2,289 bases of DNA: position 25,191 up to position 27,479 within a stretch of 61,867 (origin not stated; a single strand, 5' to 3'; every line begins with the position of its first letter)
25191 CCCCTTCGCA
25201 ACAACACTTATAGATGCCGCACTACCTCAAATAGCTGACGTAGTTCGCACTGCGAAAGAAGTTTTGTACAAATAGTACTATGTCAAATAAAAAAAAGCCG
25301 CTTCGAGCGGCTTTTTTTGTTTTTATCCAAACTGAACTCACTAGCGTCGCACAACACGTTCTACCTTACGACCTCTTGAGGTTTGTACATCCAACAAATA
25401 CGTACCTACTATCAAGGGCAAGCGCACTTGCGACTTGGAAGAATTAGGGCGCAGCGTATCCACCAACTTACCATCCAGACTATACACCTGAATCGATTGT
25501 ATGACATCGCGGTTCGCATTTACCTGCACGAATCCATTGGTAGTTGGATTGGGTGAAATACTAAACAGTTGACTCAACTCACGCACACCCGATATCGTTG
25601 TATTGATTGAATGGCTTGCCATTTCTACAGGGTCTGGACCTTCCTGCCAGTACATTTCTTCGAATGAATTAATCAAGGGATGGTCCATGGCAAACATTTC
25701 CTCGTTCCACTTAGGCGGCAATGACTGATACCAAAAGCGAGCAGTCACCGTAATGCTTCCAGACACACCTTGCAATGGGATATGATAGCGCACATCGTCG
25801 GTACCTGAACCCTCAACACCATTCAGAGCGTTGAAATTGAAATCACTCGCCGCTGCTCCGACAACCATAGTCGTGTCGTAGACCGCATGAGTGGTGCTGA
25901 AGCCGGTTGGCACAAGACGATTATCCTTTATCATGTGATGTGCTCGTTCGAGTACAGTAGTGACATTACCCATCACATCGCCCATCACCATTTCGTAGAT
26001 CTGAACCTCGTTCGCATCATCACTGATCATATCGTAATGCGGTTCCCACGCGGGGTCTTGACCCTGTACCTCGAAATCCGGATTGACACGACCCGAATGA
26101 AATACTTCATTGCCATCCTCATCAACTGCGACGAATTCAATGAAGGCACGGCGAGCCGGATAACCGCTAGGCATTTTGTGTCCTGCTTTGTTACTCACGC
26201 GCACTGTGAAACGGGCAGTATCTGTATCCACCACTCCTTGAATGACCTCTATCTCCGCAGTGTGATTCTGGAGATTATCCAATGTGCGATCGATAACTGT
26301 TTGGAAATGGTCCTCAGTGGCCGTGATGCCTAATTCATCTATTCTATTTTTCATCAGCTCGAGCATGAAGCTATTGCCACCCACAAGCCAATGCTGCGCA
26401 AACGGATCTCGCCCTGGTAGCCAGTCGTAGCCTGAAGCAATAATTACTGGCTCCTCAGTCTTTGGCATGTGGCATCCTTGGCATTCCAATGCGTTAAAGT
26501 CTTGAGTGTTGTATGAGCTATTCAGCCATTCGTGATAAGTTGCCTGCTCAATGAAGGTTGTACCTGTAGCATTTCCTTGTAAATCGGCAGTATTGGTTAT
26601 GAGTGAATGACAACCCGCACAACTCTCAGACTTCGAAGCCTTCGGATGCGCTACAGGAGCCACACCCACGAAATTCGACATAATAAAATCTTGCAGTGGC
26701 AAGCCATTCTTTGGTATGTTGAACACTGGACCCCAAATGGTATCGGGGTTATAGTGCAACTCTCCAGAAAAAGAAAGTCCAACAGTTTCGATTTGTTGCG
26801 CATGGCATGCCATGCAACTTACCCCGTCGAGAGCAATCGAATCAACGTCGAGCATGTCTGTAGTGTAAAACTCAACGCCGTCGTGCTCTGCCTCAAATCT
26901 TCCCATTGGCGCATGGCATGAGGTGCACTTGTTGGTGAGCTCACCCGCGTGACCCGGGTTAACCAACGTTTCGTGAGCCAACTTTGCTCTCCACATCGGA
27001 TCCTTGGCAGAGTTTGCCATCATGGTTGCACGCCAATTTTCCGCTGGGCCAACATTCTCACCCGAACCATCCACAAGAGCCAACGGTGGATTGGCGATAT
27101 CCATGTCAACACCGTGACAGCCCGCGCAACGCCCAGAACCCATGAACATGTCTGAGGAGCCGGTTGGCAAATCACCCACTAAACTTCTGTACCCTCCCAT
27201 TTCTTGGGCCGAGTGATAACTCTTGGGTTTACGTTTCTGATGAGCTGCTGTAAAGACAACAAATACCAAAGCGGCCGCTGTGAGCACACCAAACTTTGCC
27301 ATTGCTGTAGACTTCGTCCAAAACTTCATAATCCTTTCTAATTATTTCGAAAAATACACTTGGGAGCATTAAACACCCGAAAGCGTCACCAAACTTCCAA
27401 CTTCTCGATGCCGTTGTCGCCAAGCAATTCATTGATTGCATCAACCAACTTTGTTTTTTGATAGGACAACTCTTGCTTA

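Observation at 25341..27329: Five-heme c-type cytochrome carrying a T9SS sorting domain, a candidate cell-surface electron-transfer protein in a Bacteroidota genome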

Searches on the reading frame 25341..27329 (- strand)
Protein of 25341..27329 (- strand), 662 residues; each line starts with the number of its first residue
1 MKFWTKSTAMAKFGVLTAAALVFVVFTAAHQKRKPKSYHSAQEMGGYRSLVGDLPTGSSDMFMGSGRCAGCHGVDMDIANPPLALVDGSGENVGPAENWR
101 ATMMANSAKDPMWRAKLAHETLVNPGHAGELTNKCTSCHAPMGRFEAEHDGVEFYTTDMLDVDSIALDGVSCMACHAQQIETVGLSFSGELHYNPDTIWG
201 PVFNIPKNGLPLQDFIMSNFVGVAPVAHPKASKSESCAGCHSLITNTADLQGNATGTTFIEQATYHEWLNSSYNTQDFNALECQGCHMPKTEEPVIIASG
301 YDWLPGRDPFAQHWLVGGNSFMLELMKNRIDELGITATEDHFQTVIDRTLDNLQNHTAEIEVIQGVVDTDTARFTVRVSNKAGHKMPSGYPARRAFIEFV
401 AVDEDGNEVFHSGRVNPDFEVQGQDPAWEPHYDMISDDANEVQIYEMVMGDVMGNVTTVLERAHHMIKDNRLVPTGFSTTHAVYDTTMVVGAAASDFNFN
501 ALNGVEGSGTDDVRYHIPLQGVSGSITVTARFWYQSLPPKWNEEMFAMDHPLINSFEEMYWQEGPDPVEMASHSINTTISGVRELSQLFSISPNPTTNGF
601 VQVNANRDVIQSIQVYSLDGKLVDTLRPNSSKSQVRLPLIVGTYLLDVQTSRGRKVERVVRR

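Call 3: search_protein_families(library=pfam, proteins=[window:25341-27329:-], max_evalue=1)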
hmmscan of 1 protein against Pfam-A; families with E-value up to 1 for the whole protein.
window:25341-27329:- (662 aa): 13 families
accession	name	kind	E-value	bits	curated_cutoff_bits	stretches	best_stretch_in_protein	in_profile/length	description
PF14522.11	Cytochrome_C7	-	1.4e-08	34.9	24.8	2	127-179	8-51/67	Cytochrome c7 and related cytochrome c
PF13442.11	Cytochrome_CBB3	-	2e-06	28.5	27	0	67-90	13-29/68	Cytochrome C oxidase, cbb3-type, subunit III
PF22113.1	Mtrc-MtrF_II-IV_dom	-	4.3e-06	26.8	30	2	124-179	112-166/176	Outer membrane cytochrome MtrC/MtrF-like, domains II/IV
PF14537.11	Cytochrom_c3_2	-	1.9e-05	25.5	25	2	130-178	24-66/79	Cytochrome c3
PF18962.6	Por_Secre_tail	-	3.8e-05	24.3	27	1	591-659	1-73/75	Secretion system C-terminal sorting domain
PF02085.21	Cytochrom_CIII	-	0.00029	21.6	22.9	1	228-292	25-87/101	Class III cytochrome C family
PF13435.11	Cytochrome_C554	-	0.00081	20.7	20.8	1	96-176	10-83/84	Cytochrome c554 and c-prime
PF03892.19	NapB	-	0.0056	17.2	25.1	1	132-182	64-117/127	Nitrate reductase cytochrome c-type subunit (NapB)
PF02335.20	Cytochrom_C552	-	0.0073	15.8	24.1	1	127-179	82-135/438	Cytochrome c552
PF02743.24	dCache_1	-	0.016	15.2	45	0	384-502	64-155/240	Cache domain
PF09699.15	Paired_CXXCH_1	-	0.14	12.3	20.6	0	132-143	6-17/41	Doubled CXXCH motif (Paired_CXXCH_1)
PF00034.26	Cytochrom_C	-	0.24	13.2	21.3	0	67-103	11-50/90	Cytochrome c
PF16694.10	Cytochrome_P460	-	0.36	11.7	27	0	228-242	101-115/125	Cytochrome P460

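Call 4: search_protein_families(library=ncbifam, proteins=[window:25341-27329:-], max_evalue=1)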
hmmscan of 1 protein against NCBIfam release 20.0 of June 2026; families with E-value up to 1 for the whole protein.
window:25341-27329:- (662 aa): 7 families
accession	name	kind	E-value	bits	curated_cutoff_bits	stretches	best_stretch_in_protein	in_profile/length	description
TIGR04183.1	Por_Secre_tail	domain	1.6e-09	37.6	23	1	591-660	1-70/72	T9SS type A sorting domain-containing protein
NF040886.1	cyt_C_like_Sec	equivalog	8.9e-06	24.5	250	1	131-415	103-341/423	multiheme c-type cytochrome (seleno)protein ExtKL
TIGR03507.1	decahem_SO1788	subfamily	0.059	11.8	209.3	1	131-242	575-661/672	OmcA/MtrC family decaheme c-type cytochrome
TIGR03508.1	decahem_SO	subfamily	0.14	11.6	192.2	1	130-180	32-81/258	DmsE family decaheme c-type cytochrome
NF045713.1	CxxCH_16_HmcA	equivalog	0.16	10.5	400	0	127-181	314-360/541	sulfate respiration complex hexadecaheme cytochrome HmcA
NF008659.0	PRK11659.1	equivalog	0.17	11.5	184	1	106-178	59-119/188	cytochrome c nitrite reductase pentaheme subunit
TIGR01904.2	GSu_C4xC__C2xCH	domain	0.29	10.9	27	0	65-76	49-60/73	CxxxxCH/CxxCH domain c-type cytochrome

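Call 5: search_solved_structures(query=window:25341-27329:-, max_evalue=10, show_alignments=2)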
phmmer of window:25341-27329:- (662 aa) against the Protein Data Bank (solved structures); distinct sequences matched with E-value up to 10: 5.
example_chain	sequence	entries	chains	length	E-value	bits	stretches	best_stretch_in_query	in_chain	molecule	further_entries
9wt8_A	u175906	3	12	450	0.012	17.2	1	365-415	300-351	Cytochrome c,Multiheme cytochrome c selenoprotein (MccSep)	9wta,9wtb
9wt9_A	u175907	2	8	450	0.016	16.9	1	365-415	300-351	Cytochrome c,Multiheme cytochrome c selenoprotein mutant (MccSep U325A) | Cytochrome c,Multiheme cytochrome c selenoprotein (MccSep)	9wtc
5ze8_A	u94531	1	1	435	0.2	13.2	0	373-418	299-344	cytochrome c552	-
23it_H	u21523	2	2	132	0.31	12.6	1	140-203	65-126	pO18-29 VH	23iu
1raq_A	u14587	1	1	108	1.2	10.6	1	65-126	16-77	REP A2 ISO-1-CYTOCHROME C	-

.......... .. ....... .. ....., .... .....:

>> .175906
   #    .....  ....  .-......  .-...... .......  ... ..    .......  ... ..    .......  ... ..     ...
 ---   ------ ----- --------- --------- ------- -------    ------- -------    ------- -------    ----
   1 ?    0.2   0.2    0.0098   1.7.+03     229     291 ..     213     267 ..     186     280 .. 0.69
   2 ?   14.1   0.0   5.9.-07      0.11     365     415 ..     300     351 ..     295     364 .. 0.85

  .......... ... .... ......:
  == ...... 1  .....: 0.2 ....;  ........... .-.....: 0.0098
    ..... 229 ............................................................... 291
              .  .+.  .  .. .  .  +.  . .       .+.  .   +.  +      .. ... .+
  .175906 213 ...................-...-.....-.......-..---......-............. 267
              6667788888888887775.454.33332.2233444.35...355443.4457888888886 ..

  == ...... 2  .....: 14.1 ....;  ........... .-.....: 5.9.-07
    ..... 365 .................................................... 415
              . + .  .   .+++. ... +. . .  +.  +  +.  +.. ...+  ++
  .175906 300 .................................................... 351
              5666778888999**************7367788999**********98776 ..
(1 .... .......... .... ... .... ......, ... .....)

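Call 6: find_homologous_proteins(query=window:25341-27329:-, max_evalue=0.001)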
Query window:25341-27329:- (662 aa): 2260 proteins with E <= 0.001 among 8000 candidates; the best 120 are listed.
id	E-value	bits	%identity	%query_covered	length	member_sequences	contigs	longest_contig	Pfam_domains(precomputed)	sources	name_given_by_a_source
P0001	0.0e+0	1396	87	100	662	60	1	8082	PF14537.12,PF18962.8,PF02085.22,PF14522.12,PF22113.2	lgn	-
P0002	0.0e+0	1393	87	100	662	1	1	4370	PF14537.12,PF02085.22,PF14522.12,PF22113.2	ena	-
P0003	0.0e+0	1386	87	100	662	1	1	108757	PF14537.12,PF14522.12,PF22113.2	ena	-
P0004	0.0e+0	1385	85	100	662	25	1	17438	PF14537.12,PF02085.22,PF14522.12,PF22113.2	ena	-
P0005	0.0e+0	1331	83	99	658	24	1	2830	PF14537.12,PF02085.22,PF14522.12,PF22113.2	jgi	jgi:hypothetical protein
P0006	0.0e+0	1327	82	100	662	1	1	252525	PF14522.12,PF22113.2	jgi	jgi:Cytochrome c554 and c-prime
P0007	0.0e+0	1303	80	100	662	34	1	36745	PF14522.12,PF22113.2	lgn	-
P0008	0.0e+0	1280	79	100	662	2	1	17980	PF14537.12,PF18962.8,PF14522.12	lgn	-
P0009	0.0e+0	1269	77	100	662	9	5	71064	PF14522.12,PF22113.2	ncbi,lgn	-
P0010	0.0e+0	1252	88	89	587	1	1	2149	PF18962.8,PF02085.22,PF14522.12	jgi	jgi:hypothetical protein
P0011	0.0e+0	1204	77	98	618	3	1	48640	PF14522.12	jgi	-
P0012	0.0e+0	1194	88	85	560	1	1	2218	PF18962.8,PF02085.22,PF14522.12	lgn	-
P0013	0.0e+0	1183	87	85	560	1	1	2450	PF14522.12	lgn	-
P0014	0.0e+0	1096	87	79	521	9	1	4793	PF18962.8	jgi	jgi:hypothetical protein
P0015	0.0e+0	1077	69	98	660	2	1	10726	PF14537.12,PF18962.8,PF13442.12,PF14522.12,PF22113.2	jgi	jgi:hypothetical protein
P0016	0.0e+0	1073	68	98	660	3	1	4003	PF14537.12,PF18962.8,PF14522.12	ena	-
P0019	0.0e+0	1047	68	98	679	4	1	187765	PF14537.12,PF18962.8,PF13442.12,PF14522.12,PF22113.2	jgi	jgi:hypothetical protein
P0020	0.0e+0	1046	67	96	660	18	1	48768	PF14537.12,PF18962.8,PF14522.12,PF22113.2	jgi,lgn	jgi:hypothetical protein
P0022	4.5e-296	1002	65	98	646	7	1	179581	PF18962.8,PF14522.12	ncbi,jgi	jgi:hypothetical protein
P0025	1.5e-291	987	64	99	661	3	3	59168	PF14522.12,PF22113.2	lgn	-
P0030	1.5e-288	977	62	100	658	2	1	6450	PF18962.8,PF14522.12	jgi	jgi:hypothetical protein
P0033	1.5e-286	970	62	98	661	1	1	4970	PF18962.8,PF14522.12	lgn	-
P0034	1.6e-285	967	64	94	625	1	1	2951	PF13435.12,PF18962.8,PF14522.12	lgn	-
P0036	1.7e-284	963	65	92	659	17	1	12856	PF18962.8,PF14522.12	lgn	-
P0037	8.5e-284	961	62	100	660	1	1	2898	PF14522.12,PF22113.2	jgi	jgi:hypothetical protein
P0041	2.0e-279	947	62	96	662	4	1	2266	PF13435.12,PF18962.8,PF14522.12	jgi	jgi:hypothetical protein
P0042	1.5e-278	944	61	100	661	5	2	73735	PF18962.8,PF14522.12,PF22113.2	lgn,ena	-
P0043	4.0e-277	939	61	98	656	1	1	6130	PF18962.8,PF14522.12,PF22113.2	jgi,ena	-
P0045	6.1e-275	932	61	100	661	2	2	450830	PF14522.12,PF22113.2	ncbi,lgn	-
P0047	2.9e-273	926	62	97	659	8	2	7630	PF14522.12,PF22113.2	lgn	-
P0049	7.8e-270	915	60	99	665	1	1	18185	PF09699.16,PF18962.8,PF14522.12,PF22113.2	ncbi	ncbi:MAG: T9SS type A sorting domain-containing protein [Flavobacteriales bacterium]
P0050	2.9e-264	897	84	66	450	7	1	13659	PF13442.12,PF14522.12,PF22113.2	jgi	-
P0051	2.3e-263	894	59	99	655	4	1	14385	PF13435.12,PF18962.8,PF14522.12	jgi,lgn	-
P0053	4.7e-258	876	57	99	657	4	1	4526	PF18962.8,PF14522.12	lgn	-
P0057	1.5e-255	868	57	97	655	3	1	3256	PF14522.12,PF22113.2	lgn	-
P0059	3.1e-252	857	57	98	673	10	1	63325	PF18962.8,PF14522.12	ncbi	ncbi:MAG: hypothetical protein RLZZ77_1262 [Bacteroidota bacterium]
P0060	4.0e-252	857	56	98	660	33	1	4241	PF18962.8,PF14522.12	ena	-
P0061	5.8e-252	856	57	98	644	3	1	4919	PF18962.8,PF14522.12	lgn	-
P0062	8.9e-252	855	56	100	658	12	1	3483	PF18962.8,PF14522.12,PF22113.2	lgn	-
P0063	2.4e-250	851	55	100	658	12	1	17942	PF18962.8,PF14522.12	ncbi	-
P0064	1.4e-249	848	56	100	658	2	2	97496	PF18962.8,PF14522.12,PF22113.2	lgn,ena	-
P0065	2.9e-249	847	56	100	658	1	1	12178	PF18962.8,PF14522.12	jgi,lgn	jgi:hypothetical protein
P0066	1.7e-248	845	56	100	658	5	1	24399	PF18962.8,PF14522.12,PF22113.2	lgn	-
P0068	3.3e-248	844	55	98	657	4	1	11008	PF18962.8,PF14522.12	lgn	-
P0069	1.0e-247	842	54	99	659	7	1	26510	PF18962.8,PF14522.12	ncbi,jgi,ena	ncbi:MAG: T9SS type A sorting domain-containing protein [Flavobacteriales bacterium]|jgi:mono/diheme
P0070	1.1e-245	835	56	100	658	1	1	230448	PF18962.8,PF14522.12,PF22113.2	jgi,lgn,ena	jgi:hypothetical protein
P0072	9.9e-245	832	55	98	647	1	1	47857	PF18962.8,PF14522.12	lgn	-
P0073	1.1e-243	829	56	98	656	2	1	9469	PF14522.12,PF22113.2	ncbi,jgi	jgi:hypothetical protein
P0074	8.8e-243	826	55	98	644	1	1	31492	PF18962.8,PF14522.12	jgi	-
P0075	6.4e-239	813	55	98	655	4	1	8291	PF18962.8,PF14522.12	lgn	-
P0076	1.2e-237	809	54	98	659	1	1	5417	PF13435.12,PF14522.12,PF22113.2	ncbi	-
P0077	9.1e-237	806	54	98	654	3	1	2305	PF13435.12,PF18962.8,PF14522.12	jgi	jgi:hypothetical protein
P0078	4.4e-235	800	55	99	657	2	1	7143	PF18962.8,PF14522.12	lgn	-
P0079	5.0e-232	790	54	94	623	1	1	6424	PF18962.8,PF14522.12,PF22113.2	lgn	-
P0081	1.6e-231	788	53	98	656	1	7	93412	PF18962.8,PF14522.12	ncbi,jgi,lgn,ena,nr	ncbi:MAG: T9SS type A sorting domain-containing protein [Flavobacteriales bacterium]|nr:T9SS type A 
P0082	5.3e-229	780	56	90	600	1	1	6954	PF13435.12,PF14522.12,PF22113.2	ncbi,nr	ncbi:MAG: hypothetical protein IT223_08970, partial [Crocinitomicaceae bacterium]|nr:hypothetical pr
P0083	5.1e-228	777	53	99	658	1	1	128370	PF18962.8,PF14522.12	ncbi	ncbi:MAG: T9SS type A sorting domain-containing protein [Flavobacteriales bacterium]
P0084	5.2e-226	770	53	98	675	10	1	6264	PF14522.12,PF22113.2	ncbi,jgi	jgi:hypothetical protein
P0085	6.6e-223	760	51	100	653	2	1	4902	PF18962.8,PF14522.12,PF22113.2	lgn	-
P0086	9.0e-220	750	53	96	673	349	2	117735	PF18962.8,PF14522.12,PF22113.2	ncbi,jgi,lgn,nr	ncbi:MAG: T9SS type A sorting domain-containing protein [Flavobacteriales bacterium]|jgi:hypothetica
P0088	2.1e-217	742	54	95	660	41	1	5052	PF18962.8,PF14522.12,PF22113.2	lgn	-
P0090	9.5e-215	733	52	98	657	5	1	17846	PF18962.8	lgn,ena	-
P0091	1.4e-214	732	52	98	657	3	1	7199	PF18962.8,PF14522.12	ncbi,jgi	jgi:hypothetical protein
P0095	3.2e-210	718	51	98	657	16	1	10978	PF18962.8,PF14522.12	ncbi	-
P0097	1.6e-209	716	51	98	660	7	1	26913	PF14522.12,PF22113.2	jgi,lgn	-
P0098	4.9e-209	714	51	98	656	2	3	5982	PF18962.8,PF13442.12,PF14522.12,PF22113.2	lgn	-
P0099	1.1e-208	713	51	100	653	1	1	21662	PF18962.8,PF14522.12,PF22113.2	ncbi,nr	ncbi:MAG: T9SS type A sorting domain-containing protein [Flavobacteriales bacterium]|nr:T9SS type A 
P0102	1.1e-205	703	51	98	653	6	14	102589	PF18962.8,PF14522.12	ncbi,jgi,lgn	ncbi:MAG: hypothetical protein ACI84C_002218 [Flavobacteriales bacterium]|jgi:hypothetical protein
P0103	5.2e-204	698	50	98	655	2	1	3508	PF18962.8,PF14522.12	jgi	jgi:hypothetical protein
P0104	1.0e-203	697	50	98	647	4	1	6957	PF18962.8,PF14522.12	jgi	-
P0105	3.2e-203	695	49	98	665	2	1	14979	PF18962.8,PF14522.12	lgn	-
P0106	6.5e-203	694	50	94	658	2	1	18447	PF18962.8,PF14522.12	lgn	-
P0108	4.2e-202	691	48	98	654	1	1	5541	PF18962.8,PF14522.12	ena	-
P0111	1.4e-201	690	48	100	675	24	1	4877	PF18962.8,PF14522.12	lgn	-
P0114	1.8e-199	683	48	100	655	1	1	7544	PF18962.8,PF14522.12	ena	-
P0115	2.7e-199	682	49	98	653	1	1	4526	PF18962.8,PF14522.12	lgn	-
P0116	3.1e-199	682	50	98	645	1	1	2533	PF18962.8,PF14522.12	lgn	-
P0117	1.8e-198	679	49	98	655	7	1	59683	PF18962.8,PF14522.12,PF22113.2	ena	-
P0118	2.4e-198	679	48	98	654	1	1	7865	PF18962.8,PF14522.12,PF22113.2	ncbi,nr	ncbi:MAG: T9SS type A sorting domain-containing protein [Flavobacteriales bacterium]|nr:T9SS type A 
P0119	5.2e-198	678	47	98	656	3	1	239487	PF18962.8,PF14522.12,PF22113.2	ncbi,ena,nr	ncbi:MAG: T9SS type A sorting domain-containing protein [Flavobacteriales bacterium]|nr:T9SS type A 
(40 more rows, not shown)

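Call 16: search_solved_structures(query=A1, max_evalue=1, show_alignments=3)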
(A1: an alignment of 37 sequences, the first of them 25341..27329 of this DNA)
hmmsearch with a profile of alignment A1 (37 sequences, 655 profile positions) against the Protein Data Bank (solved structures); distinct sequences matched with E-value up to 1: 8.
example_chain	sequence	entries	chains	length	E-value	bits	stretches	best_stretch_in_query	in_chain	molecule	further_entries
7pzj_A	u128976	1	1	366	0.00012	23.7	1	562-651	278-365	Lipase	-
5jvk_A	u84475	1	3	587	0.00016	23.2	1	579-654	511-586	Uncharacterized protein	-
8glk_D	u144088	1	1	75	0.00036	22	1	582-653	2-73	Endonuclease I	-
5ze8_A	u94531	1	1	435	0.00074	21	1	356-406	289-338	cytochrome c552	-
9whd_A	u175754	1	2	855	0.00075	21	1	576-653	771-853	GH167 glycoside hydrolase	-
9wt8_A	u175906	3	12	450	0.14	13.4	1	365-408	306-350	Cytochrome c,Multiheme cytochrome c selenoprotein (MccSep)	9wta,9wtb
9wt9_A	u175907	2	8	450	0.19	13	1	365-408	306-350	Cytochrome c,Multiheme cytochrome c selenoprotein mutant (MccSep U325A) | Cytochrome c,Multiheme cytochrome c selenoprotein (MccSep)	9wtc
5hfs_A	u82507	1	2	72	0.79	11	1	604-653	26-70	Gingipain R2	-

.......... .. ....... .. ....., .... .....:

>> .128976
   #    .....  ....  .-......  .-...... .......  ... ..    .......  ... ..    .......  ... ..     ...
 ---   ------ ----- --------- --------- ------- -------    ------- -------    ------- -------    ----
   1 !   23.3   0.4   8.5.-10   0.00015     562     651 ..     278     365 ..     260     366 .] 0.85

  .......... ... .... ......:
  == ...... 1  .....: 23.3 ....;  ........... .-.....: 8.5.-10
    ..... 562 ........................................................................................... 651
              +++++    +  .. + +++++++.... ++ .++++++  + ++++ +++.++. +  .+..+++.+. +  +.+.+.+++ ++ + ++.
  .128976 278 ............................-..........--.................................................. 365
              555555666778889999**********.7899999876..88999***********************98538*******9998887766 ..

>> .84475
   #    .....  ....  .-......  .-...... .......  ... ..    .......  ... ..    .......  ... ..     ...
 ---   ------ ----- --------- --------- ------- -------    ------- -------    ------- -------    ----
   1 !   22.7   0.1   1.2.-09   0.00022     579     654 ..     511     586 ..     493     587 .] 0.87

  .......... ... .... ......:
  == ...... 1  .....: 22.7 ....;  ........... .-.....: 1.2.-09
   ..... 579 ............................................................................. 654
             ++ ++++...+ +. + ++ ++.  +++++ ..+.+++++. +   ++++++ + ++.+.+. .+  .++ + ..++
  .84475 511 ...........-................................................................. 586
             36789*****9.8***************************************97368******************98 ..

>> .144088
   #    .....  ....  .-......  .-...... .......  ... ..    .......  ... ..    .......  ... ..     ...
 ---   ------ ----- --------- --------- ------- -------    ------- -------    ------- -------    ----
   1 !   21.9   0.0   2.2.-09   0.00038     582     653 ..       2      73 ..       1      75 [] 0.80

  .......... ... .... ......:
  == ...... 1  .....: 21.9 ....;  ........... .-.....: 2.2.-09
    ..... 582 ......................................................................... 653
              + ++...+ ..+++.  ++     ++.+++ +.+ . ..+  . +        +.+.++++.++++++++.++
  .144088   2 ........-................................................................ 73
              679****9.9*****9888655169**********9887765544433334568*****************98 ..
